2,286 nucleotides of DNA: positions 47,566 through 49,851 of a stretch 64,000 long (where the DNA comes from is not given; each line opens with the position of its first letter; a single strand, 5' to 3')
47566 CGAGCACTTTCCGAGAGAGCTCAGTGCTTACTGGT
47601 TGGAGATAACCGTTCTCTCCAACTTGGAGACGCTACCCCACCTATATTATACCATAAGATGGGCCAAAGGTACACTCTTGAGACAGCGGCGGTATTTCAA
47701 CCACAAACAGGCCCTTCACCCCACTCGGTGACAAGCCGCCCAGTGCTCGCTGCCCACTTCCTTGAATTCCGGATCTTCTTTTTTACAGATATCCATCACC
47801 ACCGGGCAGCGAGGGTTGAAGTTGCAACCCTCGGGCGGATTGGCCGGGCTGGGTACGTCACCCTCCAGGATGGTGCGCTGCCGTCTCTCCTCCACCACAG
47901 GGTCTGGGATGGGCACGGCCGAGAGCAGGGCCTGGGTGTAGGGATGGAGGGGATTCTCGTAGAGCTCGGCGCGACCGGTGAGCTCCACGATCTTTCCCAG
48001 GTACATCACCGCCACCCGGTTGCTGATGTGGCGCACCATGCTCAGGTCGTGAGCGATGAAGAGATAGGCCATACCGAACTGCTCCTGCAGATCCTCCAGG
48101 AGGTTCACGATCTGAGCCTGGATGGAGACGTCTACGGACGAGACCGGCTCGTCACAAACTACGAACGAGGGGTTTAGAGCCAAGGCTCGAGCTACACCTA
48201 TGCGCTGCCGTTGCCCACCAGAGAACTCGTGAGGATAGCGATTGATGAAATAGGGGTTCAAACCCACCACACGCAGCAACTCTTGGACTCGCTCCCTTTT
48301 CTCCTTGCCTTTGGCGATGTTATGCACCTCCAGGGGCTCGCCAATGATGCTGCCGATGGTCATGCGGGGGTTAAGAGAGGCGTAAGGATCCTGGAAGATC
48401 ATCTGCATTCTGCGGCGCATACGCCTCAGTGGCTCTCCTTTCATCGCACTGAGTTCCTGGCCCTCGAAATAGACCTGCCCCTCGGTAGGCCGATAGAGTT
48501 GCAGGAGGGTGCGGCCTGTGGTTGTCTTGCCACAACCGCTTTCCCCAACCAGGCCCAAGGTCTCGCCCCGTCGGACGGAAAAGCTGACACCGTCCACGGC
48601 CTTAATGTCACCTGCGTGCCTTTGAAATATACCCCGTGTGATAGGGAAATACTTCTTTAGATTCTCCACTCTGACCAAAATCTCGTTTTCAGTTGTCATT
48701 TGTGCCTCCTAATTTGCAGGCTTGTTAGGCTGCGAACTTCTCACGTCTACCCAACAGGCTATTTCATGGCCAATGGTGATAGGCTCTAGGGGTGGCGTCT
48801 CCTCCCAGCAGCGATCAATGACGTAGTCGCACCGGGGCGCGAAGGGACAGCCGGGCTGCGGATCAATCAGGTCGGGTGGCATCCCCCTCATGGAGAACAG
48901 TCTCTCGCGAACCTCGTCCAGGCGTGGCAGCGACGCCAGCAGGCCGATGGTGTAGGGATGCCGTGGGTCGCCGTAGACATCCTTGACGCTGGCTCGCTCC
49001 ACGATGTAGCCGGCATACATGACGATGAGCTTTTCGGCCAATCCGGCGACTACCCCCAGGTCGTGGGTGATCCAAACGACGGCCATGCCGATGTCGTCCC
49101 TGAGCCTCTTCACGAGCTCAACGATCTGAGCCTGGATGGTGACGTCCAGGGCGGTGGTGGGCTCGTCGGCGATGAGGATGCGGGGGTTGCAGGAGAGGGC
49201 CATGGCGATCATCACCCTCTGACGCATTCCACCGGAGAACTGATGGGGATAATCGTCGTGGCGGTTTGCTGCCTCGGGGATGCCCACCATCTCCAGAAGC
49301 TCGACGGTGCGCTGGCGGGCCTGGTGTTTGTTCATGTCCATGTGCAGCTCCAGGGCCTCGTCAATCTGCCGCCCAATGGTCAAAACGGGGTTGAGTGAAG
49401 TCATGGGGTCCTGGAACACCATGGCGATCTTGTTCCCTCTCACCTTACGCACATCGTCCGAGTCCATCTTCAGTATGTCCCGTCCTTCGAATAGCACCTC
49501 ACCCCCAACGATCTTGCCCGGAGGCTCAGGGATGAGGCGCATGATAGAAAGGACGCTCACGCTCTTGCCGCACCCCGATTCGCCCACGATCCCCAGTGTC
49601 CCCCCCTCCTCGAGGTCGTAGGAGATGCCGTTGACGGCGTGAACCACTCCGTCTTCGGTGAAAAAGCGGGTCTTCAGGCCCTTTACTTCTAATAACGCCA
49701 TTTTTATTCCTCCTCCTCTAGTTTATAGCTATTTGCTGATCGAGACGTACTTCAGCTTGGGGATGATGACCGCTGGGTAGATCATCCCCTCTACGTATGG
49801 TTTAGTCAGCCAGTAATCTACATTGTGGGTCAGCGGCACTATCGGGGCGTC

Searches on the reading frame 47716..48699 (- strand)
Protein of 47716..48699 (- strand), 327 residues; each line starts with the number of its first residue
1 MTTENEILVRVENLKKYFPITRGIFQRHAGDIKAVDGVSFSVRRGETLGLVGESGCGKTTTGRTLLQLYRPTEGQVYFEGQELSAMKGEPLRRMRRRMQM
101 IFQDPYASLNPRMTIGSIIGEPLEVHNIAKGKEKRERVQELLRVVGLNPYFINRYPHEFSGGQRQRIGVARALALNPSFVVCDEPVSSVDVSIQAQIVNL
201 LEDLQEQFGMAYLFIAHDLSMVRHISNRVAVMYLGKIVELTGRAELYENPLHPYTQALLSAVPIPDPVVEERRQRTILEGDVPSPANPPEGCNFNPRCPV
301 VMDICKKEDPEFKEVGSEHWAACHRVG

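Call 48: search_protein_families(library=ncbifam, proteins=[window:47716-48699:-], max_evalue=1e-10)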
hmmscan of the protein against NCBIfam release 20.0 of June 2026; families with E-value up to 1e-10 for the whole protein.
window:47716-48699:- (327 aa): 166 families (the best 25 are shown)
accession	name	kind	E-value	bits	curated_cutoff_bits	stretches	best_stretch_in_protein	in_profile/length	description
NF011659.0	PRK15079.1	equivalog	2.6e-128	427.4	540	1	2-326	5-331/334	murein tripeptide/oligopeptide ABC transporter ATP binding protein OppF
NF008453.0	PRK11308.1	subfamily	1e-125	419.4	408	1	3-326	7-326/334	dipeptide ABC transporter ATP-binding protein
NF043071.1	DppF_dipep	equivalog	1.4e-110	369.8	660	1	3-325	8-326/331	dipeptide ABC transporter ATP-binding subunit DppF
NF007613.0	PRK10261.1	equivalog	5.4e-108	362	1077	1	4-285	309-589/623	glutathione ABC transporter ATP-binding protein GsiA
NF011713.0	PRK15134.1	equivalog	4.2e-98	329.3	834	2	3-224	270-491/529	microcin C ABC transporter ATP-binding protein YejF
NF043078.1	MMSYN1_0168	equivalog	7.3e-95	318.9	800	2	125-276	460-611/649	oligopeptide ABC transporter ATP-binding protein OppF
TIGR02769.1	nickel_nikE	equivalog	1.2e-79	267.5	332.55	1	8-268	2-259/265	nickel import ATP-binding protein NikE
NF007739.0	PRK10419.1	subfamily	7.9e-72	242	354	1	8-270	3-262/268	nickel ABC transporter ATP-binding protein NikE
NF008246.0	PRK11022.1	equivalog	9.4e-72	241.8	541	1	28-324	16-315/326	dipeptide ABC transporter ATP-binding protein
NF007010.1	PRK09473.1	subfamily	1.1e-70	237.9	575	1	25-325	11-313/318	oligopeptide ABC transporter ATP-binding protein OppD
NF011692.0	PRK15112.1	equivalog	6.6e-63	212.8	452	1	6-260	3-252/269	putrescine export ABC transporter ATP-binding protein SapF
NF043079.1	MMSYN1_0167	equivalog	3.9e-61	207.5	740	1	91-321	300-530/561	oligopeptide ABC transporter ATP-binding protein OppD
TIGR02770.1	nickel_nikD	equivalog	6.5e-55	186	318.7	1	35-261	2-228/230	nickel import ATP-binding protein NikD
NF047576.1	opine_ATP_CntF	equivalog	3.5e-54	183.8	385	1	33-261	18-252/264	staphylopine uptake ABC transporter ATP-binding protein CntF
NF047578.1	opine_ATP_CntD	equivalog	7.7e-54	182.7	380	1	33-261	18-252/266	staphylopine uptake ABC transporter ATP-binding protein CntD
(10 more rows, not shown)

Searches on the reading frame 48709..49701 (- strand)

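Call 48: search_protein_families(library=ncbifam, proteins=[window:48709-49701:-], max_evalue=1e-10)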
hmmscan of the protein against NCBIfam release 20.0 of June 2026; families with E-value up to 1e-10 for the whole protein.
window:48709-49701:- (330 aa): 157 families (the best 25 are shown)
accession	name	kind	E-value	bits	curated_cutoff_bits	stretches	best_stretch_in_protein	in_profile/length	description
NF007010.1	PRK09473.1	subfamily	1.1e-117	392.3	575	1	3-320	1-315/318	oligopeptide ABC transporter ATP-binding protein OppD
NF008246.0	PRK11022.1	equivalog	3e-111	371.6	541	1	1-319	1-317/326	dipeptide ABC transporter ATP-binding protein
NF043079.1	MMSYN1_0167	equivalog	1.4e-110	370.7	740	1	81-329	297-546/561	oligopeptide ABC transporter ATP-binding protein OppD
NF007613.0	PRK10261.1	equivalog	9.1e-92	308.4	1077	1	3-268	12-282/623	glutathione ABC transporter ATP-binding protein GsiA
NF011713.0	PRK15134.1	equivalog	6.1e-91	305.6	834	1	2-261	4-263/529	microcin C ABC transporter ATP-binding protein YejF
NF008453.0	PRK11308.1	subfamily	3.6e-87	292.7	408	1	9-318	24-325/334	dipeptide ABC transporter ATP-binding protein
NF011659.0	PRK15079.1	equivalog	2.5e-77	259.8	540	1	5-317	22-329/334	murein tripeptide/oligopeptide ABC transporter ATP binding protein OppF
NF043071.1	DppF_dipep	equivalog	4.6e-77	259.6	660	1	9-317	25-325/331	dipeptide ABC transporter ATP-binding subunit DppF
TIGR02770.1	nickel_nikD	equivalog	8.8e-72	241.2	318.7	1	23-256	2-227/230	nickel import ATP-binding protein NikD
NF047576.1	opine_ATP_CntF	equivalog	4.2e-71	239.3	385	1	3-262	2-257/264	staphylopine uptake ABC transporter ATP-binding protein CntF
NF047578.1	opine_ATP_CntD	equivalog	1.9e-70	237.1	380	1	4-263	3-258/266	staphylopine uptake ABC transporter ATP-binding protein CntD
NF011674.0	PRK15093.1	equivalog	4.7e-62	210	627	1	1-318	1-323/330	putrescine export ABC transporter ATP-binding protein SapD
TIGR02769.1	nickel_nikE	equivalog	7.1e-53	179.8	332.55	1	13-243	17-239/265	nickel import ATP-binding protein NikE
NF043078.1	MMSYN1_0168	equivalog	1.4e-50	172.6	800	1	133-261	474-600/649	oligopeptide ABC transporter ATP-binding protein OppF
NF007739.0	PRK10419.1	subfamily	6.3e-49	166.9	354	1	3-241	3-238/268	nickel ABC transporter ATP-binding protein NikE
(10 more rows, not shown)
